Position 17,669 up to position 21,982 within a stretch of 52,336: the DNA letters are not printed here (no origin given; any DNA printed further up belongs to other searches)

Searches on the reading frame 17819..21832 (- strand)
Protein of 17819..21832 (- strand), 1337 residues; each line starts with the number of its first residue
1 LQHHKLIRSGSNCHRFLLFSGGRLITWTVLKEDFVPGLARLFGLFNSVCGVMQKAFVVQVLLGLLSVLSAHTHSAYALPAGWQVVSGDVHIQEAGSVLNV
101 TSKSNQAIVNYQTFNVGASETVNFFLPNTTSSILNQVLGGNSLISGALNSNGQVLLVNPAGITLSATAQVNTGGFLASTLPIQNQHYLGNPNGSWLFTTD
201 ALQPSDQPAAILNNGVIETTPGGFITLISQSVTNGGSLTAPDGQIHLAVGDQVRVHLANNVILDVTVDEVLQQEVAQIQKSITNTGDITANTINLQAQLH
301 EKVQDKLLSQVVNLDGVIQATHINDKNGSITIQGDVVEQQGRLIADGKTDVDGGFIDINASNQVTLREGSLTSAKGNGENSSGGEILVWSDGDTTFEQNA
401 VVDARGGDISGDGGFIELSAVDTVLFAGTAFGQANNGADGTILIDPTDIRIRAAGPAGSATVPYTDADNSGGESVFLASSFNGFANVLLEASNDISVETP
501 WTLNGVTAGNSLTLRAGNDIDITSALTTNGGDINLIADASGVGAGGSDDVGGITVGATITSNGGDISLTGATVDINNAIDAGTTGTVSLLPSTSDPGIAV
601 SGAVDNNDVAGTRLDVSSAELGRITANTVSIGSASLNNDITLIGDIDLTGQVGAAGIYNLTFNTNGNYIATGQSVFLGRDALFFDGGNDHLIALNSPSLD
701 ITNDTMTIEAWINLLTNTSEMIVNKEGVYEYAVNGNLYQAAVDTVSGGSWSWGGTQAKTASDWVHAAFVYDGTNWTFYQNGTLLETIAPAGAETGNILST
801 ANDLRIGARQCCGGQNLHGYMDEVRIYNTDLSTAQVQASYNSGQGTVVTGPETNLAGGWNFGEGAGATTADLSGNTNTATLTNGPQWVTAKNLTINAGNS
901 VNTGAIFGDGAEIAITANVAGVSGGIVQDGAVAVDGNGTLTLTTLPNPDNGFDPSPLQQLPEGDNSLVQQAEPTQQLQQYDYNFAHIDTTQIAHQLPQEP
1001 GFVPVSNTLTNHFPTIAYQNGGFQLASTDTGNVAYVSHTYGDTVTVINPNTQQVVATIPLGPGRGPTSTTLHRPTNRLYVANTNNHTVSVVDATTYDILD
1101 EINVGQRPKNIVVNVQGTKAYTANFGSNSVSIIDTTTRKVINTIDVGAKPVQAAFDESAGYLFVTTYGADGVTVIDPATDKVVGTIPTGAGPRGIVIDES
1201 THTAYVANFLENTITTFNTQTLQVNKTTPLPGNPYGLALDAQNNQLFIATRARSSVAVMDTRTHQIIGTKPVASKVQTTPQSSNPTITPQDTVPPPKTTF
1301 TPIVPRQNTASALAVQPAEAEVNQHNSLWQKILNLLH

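Call 54: search_protein_families(library=pfam, proteins=[window:17819-21832:-], max_evalue=0.00001)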
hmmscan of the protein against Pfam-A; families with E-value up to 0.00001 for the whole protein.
window:17819-21832:- (1337 aa): 6 families
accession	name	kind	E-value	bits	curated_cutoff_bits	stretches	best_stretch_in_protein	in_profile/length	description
PF05860.19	TPS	-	1.4e-22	81.3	33.5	1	92-342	17-249/252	TPS secretion domain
PF13385.13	Laminin_G_3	-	2.3e-21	76.9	27.6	1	686-837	2-151/151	Concanavalin A-like lectin/glucanases superfamily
PF21783.3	YNCE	-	1.3e-11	44.9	27.1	0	1162-1268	212-320/339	YNCE-like beta-propeller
PF25174.1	Beta-prop_THOC3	-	7.3e-08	32.2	305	0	1042-1187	24-168/272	THOC3 beta-propeller domain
PF10282.15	Lactonase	-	1.3e-07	31.6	21.7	1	1048-1259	21-271/344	Lactonase, 7-bladed beta-propeller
PF01436.27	NHL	-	6.4e-06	26.4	20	0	1065-1090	3-27/28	NHL repeat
